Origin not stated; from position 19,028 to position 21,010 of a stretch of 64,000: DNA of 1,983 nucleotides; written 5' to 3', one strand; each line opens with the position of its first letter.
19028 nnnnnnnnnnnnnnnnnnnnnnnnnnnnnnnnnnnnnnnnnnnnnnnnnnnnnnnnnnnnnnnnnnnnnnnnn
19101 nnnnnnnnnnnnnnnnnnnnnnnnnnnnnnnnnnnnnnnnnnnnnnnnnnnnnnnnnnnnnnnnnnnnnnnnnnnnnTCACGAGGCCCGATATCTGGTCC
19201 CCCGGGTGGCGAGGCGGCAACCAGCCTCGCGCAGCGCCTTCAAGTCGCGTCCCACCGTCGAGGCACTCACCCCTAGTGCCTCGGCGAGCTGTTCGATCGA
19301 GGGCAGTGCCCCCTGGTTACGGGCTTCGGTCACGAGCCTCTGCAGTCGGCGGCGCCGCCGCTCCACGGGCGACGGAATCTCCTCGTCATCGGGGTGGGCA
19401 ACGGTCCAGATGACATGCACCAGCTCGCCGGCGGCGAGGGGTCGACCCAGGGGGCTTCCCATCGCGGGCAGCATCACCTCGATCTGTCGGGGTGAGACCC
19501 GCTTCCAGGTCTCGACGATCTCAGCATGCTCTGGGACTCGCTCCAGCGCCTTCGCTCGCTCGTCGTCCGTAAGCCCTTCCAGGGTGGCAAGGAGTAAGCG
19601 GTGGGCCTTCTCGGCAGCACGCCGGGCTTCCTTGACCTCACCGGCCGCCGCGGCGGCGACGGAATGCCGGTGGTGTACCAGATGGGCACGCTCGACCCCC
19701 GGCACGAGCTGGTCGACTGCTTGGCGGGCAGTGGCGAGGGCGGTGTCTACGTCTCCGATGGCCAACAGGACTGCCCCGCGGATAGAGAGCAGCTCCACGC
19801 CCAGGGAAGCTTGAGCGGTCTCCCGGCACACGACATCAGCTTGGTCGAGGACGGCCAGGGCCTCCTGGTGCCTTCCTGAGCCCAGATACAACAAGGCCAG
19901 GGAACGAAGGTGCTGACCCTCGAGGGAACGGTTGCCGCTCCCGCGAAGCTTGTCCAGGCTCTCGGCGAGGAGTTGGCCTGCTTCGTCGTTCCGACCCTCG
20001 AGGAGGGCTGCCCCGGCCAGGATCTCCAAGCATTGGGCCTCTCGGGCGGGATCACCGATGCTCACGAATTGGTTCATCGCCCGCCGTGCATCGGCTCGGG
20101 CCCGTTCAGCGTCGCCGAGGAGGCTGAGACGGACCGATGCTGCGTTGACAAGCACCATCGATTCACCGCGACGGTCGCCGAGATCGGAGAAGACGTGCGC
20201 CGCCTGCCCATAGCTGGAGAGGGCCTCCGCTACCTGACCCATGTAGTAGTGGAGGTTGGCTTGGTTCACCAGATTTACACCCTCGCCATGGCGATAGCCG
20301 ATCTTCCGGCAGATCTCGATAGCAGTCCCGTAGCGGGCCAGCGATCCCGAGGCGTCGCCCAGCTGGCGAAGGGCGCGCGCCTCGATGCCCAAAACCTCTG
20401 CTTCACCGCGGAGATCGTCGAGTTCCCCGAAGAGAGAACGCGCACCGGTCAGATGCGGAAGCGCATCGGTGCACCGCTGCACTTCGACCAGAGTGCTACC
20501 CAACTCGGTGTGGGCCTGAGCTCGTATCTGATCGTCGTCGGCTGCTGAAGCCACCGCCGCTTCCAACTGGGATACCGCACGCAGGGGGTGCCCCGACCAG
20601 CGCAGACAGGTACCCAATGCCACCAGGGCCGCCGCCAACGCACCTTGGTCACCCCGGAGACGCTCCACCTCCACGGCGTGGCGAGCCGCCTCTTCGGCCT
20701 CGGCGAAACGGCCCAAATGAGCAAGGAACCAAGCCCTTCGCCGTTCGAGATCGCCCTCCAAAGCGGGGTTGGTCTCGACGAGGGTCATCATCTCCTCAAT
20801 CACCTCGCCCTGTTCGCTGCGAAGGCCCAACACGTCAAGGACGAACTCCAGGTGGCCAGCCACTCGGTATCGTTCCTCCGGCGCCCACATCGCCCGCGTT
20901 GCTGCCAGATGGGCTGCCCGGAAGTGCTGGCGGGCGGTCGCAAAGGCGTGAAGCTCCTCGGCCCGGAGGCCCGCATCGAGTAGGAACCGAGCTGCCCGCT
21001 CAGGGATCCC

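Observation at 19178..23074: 1298-aa AfsR-like regulator carrying DNA-binding domains at both ends (N-terminal SARP/BTAD and C-terminal DeoR-like HTH)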

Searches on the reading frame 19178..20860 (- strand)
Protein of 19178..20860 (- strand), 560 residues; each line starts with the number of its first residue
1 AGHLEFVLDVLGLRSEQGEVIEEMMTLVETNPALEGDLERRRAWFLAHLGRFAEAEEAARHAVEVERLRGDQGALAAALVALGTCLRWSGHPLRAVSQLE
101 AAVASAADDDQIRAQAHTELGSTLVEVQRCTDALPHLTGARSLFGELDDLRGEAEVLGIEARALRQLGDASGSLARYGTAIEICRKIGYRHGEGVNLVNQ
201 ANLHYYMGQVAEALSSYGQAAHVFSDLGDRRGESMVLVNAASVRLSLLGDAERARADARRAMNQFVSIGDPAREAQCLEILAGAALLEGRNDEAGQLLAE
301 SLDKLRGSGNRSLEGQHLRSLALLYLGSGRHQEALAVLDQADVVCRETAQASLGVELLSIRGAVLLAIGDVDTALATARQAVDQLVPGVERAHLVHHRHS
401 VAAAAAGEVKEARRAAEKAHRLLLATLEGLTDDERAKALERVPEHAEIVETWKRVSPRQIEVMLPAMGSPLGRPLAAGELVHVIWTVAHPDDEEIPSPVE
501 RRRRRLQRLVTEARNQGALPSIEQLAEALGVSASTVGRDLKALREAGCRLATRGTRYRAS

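Call 59: predict_structure(alignment_id=A3)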
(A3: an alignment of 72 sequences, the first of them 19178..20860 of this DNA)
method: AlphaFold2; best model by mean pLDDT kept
length: 560 residues; sequences in the alignment: 72
mean_pLDDT: 95.2   pTM: 0.88
mean pLDDT of the five models: 95.2, 94.5, 94.0, 93.8, 93.1
residues with pLDDT >= 90: 509; 70-90: 46; 50-70: 3; < 50: 2
segments of 3 or more residues with pLDDT < 50: none
pLDDT, mean of each block of 10 residues (from residue 1): 90 93 93 94 93 96 97 97 94 96 95 98 95 98 98 98 94 98 97 98 95 98 94 96 97 98 93 97 97 98 91 96 98 98 93 97 99 99 94 98 97 98 98 97 98 93 94 91 94 92 96 96 96 97 94 67
secondary structure, 60 per line:
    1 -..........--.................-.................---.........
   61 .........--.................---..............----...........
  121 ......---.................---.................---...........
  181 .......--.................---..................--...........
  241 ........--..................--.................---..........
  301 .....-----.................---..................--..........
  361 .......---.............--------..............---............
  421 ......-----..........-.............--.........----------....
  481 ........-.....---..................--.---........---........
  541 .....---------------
elements in order: H2-11 H14-30 H32-48 H52-69 H72-88 H92-105 H110-126 H130-146 H150-166 H170-187 H190-206 H210-227 H230-248 H251-268 H271-287 H291-305 H311-327 H331-348 H351-367 H371-383 H392-405 H409-426 H432-441 H443-455 E458-466 E480-488 H490-494 H498-515 H522-529 H533-545

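Call 63: fold_search(model_id=the predicted structure, library=pdb)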
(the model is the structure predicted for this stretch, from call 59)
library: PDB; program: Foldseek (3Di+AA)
matches with E <= 10: 1677; with E <= 0.001: 378
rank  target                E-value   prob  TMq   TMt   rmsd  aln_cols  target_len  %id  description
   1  3sf4_C                6.9e-11  1.00  0.35  0.53  10.4       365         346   21  Crystal structure of the complex between the conserved cell polarity proteins Inscuteable and LGN (released 2011-11-23)
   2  3sf4_B                1.1e-10  1.00  0.35  0.52  11.5       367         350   20  Crystal structure of the complex between the conserved cell polarity proteins Inscuteable and LGN (released 2011-11-23)
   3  6hc2_C                1.3e-10  1.00  0.37  0.53   9.8       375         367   20  Crystal structure of NuMA/LGN hetero-hexamers (released 2019-05-29)
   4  6hc2_S                1.6e-10  1.00  0.37  0.53   9.7       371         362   21  Crystal structure of NuMA/LGN hetero-hexamers (released 2019-05-29)
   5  4a1s_B                1.7e-10  1.00  0.35  0.54   8.6       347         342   19  Crystallographic structure of the Pins:Insc complex (released 2012-03-28)
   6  3sf4_A                1.9e-10  1.00  0.35  0.52  11.8       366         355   20  Crystal structure of the complex between the conserved cell polarity proteins Inscuteable and LGN (released 2011-11-23)
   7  4a1s_A                2.0e-10  1.00  0.36  0.54   8.6       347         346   20  Crystallographic structure of the Pins:Insc complex (released 2012-03-28)
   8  5a7d_H                2.6e-10  1.00  0.32  0.47   9.4       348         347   21  Tetrameric assembly of LGN with Inscuteable (released 2016-08-03)
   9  6hc2_E                2.8e-10  1.00  0.37  0.53  10.0       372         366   20  Crystal structure of NuMA/LGN hetero-hexamers (released 2019-05-29)
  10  6hc2_A                3.3e-10  1.00  0.37  0.52   9.0       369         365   20  Crystal structure of NuMA/LGN hetero-hexamers (released 2019-05-29)
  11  7t7t_A                3.6e-10  1.00  0.44  0.53  15.2       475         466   13  Structure of TSK/BRU1 bound to histone H3.1 (released 2022-03-30)
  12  5a7d_F                4.0e-10  1.00  0.32  0.47   9.6       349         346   20  Tetrameric assembly of LGN with Inscuteable (released 2016-08-03)
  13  5a7d_G                4.2e-10  1.00  0.33  0.48   9.4       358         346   20  Tetrameric assembly of LGN with Inscuteable (released 2016-08-03)
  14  4g2v_A                5.1e-10  1.00  0.38  0.61   7.0       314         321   22  Structure complex of LGN binding with FRMPD1 (released 2013-01-23)
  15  3ro2_A                8.0e-10  1.00  0.40  0.62   6.7       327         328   21  Structures of the LGN/NuMA complex (released 2012-03-07)
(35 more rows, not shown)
